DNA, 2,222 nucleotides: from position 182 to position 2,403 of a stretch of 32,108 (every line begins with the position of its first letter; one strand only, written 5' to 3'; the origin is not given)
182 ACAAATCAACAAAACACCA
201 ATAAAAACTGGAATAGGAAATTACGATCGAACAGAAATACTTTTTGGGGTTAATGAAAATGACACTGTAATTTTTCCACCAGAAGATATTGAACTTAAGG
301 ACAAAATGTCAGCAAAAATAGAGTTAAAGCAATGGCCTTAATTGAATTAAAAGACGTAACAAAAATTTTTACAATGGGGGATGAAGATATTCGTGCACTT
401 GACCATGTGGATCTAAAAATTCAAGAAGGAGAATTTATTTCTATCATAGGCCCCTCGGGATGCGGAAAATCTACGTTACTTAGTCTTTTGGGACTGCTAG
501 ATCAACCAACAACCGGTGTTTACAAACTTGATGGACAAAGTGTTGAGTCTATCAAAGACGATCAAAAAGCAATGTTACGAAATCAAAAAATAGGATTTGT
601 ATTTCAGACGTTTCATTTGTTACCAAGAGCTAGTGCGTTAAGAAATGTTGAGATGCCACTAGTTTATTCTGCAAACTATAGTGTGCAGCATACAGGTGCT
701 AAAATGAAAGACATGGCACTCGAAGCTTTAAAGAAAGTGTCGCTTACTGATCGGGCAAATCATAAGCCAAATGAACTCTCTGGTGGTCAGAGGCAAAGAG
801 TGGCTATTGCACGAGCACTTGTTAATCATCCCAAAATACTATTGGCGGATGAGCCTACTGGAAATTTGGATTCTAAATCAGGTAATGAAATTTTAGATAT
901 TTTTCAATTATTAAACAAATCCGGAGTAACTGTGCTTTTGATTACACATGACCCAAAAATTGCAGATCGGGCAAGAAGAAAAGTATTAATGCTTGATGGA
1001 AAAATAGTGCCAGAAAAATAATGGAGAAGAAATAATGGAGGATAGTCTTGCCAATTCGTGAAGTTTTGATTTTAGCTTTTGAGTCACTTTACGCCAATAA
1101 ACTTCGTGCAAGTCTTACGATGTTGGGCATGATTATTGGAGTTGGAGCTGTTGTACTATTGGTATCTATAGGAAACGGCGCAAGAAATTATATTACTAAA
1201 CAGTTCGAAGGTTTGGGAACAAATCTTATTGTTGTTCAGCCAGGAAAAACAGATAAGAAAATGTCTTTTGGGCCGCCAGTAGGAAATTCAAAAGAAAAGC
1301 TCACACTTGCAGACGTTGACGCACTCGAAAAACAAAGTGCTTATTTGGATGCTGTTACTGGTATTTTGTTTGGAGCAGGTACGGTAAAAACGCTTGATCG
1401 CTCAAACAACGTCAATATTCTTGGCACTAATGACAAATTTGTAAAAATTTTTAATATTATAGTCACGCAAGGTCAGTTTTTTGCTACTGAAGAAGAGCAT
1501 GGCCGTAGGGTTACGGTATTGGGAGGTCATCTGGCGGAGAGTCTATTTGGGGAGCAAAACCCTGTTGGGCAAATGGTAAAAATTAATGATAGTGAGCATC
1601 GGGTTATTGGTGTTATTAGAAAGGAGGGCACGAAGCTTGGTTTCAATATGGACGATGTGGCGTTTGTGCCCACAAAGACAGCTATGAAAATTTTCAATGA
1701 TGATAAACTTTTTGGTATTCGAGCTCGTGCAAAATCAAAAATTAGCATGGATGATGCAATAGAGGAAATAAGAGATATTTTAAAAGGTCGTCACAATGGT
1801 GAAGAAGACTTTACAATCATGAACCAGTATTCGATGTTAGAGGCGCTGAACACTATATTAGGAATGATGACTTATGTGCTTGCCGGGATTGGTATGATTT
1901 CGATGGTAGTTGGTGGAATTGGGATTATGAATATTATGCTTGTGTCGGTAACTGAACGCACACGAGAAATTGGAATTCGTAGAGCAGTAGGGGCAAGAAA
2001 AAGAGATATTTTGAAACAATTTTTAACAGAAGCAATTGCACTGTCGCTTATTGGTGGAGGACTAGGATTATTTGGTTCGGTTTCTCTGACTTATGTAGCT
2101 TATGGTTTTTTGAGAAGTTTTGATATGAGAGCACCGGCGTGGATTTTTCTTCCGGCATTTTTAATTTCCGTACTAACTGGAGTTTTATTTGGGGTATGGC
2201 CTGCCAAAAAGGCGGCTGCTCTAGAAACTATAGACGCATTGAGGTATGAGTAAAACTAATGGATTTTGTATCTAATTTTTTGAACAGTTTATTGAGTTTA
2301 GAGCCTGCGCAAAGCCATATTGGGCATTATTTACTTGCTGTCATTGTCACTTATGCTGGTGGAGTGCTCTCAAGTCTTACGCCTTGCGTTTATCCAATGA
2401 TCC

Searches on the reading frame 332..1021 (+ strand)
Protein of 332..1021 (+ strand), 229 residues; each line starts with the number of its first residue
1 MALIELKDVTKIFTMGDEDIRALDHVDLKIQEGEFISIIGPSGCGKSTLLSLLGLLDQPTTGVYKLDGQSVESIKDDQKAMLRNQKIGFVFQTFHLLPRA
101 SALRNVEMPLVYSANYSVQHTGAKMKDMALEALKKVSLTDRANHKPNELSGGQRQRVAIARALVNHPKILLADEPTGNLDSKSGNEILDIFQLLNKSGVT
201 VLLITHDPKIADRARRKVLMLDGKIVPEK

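Call 66: search_protein_families(library=pfam, proteins=[window:332-1021:+])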
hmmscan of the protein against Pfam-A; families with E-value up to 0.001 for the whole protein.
window:332-1021:+ (229 aa): 5 families
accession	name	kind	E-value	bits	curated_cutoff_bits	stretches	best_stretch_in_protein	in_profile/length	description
PF00005.33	ABC_tran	-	4e-36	125.1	25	1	23-176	1-136/137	ABC transporter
PF13304.12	AAA_21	-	5.8e-08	33.6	27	0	36-68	2-26/304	AAA domain, putative AbiEii toxin, Type IV TA system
PF02463.25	SMC_N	-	8.9e-06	25.7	40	1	26-217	18-208/220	RecF/RecN/SMC N terminal domain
PF13401.12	AAA_22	-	6.1e-05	23.8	27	1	33-205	5-122/130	AAA domain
PF13481.12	AAA_25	-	0.00061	19.9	27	0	29-53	29-53/195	AAA domain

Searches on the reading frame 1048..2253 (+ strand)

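Call 66: search_protein_families(library=pfam, proteins=[window:1048-2253:+])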
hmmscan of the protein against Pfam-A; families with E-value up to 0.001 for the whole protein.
window:1048-2253:+ (401 aa): 2 families
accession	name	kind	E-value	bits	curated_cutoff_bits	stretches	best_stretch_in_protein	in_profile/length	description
PF12704.14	MacB_PCD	-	1.7e-44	153.1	27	1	23-243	3-206/207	MacB-like periplasmic core domain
PF02687.27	FtsX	-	4.1e-21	75.7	25.5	1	281-391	3-117/120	FtsX-like permease C-terminal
